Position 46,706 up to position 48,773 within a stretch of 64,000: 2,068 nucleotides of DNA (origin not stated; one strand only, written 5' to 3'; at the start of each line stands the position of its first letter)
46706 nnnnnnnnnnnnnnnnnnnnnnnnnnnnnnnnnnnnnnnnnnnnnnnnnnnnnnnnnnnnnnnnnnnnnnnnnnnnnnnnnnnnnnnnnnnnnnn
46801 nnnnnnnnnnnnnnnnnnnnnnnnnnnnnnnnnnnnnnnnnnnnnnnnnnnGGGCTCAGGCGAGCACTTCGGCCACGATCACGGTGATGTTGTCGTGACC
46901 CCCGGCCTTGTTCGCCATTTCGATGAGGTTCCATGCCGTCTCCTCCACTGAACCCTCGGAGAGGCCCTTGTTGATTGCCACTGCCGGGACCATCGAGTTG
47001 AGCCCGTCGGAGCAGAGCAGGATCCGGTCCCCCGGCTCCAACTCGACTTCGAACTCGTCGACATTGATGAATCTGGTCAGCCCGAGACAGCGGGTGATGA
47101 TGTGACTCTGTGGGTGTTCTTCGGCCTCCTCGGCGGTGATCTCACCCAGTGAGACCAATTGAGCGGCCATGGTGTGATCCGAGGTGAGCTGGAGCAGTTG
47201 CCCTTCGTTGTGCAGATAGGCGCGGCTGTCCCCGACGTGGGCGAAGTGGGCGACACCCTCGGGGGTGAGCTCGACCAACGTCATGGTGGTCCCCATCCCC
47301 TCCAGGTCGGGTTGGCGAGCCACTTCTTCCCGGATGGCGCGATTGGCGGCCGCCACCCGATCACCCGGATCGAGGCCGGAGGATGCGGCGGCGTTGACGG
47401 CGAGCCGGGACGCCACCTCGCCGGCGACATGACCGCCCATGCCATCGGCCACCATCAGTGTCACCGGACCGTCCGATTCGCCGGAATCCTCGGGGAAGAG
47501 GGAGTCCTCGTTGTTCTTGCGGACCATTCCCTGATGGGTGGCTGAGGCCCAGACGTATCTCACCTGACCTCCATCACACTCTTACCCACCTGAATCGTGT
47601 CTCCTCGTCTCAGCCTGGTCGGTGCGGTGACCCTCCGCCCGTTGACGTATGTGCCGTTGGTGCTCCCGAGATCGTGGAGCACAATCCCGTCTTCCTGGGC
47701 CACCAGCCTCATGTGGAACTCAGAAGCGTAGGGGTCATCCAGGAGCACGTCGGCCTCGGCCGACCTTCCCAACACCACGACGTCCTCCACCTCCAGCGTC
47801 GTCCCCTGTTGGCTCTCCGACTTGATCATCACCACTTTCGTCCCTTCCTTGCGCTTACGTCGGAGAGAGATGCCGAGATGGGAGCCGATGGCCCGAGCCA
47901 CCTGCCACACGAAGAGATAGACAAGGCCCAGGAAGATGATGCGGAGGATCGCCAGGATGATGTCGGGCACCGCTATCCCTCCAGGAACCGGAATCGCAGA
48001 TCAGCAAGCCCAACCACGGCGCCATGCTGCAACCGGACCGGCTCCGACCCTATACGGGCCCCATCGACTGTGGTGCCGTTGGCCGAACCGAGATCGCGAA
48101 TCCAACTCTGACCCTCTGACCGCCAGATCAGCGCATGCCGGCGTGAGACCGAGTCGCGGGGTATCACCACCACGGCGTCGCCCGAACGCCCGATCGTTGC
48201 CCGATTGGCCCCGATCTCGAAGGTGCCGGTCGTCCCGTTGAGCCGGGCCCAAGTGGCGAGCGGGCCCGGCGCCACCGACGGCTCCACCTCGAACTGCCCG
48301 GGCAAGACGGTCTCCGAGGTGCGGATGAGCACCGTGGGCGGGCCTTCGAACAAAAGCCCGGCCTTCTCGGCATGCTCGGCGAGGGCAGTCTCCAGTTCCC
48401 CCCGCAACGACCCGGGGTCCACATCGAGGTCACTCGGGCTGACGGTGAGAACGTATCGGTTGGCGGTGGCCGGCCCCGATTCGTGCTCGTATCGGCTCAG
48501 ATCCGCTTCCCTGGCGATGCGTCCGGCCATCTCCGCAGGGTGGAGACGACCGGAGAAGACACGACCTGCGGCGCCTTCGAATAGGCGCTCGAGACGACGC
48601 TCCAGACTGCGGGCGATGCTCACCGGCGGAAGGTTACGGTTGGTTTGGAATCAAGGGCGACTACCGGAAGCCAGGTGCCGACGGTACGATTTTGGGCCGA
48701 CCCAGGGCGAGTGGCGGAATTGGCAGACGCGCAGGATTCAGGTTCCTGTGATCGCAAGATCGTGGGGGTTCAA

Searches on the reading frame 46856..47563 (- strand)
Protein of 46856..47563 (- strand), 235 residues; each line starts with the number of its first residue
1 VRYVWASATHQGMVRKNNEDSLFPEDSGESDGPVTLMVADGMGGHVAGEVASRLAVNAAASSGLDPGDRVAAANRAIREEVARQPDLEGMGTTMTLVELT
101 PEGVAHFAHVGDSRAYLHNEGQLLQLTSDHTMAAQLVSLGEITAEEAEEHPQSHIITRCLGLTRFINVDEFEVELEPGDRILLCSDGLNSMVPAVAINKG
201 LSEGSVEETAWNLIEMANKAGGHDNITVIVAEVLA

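Call 49: search_protein_families(library=pfam, proteins=[window:46856-47563:-], max_evalue=0.00001)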
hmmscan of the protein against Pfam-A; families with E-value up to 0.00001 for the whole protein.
window:46856-47563:- (235 aa): 3 families
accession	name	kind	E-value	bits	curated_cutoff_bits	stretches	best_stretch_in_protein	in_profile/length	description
PF13672.11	PP2C_2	-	5.4e-15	55.9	24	1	16-192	10-178/209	Protein phosphatase 2C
PF07228.17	SpoIIE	-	2.3e-12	47.7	25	1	31-233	2-191/192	Stage II sporulation protein E (SpoIIE)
PF00481.26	PP2C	-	3e-08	34.1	20.3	1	14-133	11-143/255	Protein phosphatase 2C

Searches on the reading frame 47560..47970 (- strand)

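Call 49: search_protein_families(library=pfam, proteins=[window:47560-47970:-], max_evalue=0.00001)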
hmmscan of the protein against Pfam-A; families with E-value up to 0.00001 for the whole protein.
window:47560-47970:- (136 aa): 2 families
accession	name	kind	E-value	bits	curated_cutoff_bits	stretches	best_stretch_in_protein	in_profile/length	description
PF00498.31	FHA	-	1.4e-20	73.9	20.7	1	65-129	1-67/67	FHA domain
PF16697.10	Yop-YscD_cpl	-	4.6e-15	56.1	33.2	1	58-134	11-89/94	Inner membrane component of T3SS, cytoplasmic domain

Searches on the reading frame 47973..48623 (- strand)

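Call 49: search_protein_families(library=pfam, proteins=[window:47973-48623:-], max_evalue=0.00001)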
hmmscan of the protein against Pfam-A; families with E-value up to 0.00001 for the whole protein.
window:47973-48623:- (216 aa): 3 families
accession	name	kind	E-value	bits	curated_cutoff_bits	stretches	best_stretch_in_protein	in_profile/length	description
PF12401.13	FhaA_N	-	6.5e-19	68.9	25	1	6-114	3-115/115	FhaA, N-terminal domain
PF00498.31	FHA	-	1.1e-18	67.8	20.7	1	143-206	2-66/67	FHA domain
PF16697.10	Yop-YscD_cpl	-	4.9e-08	33.6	33.2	1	134-213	11-90/94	Inner membrane component of T3SS, cytoplasmic domain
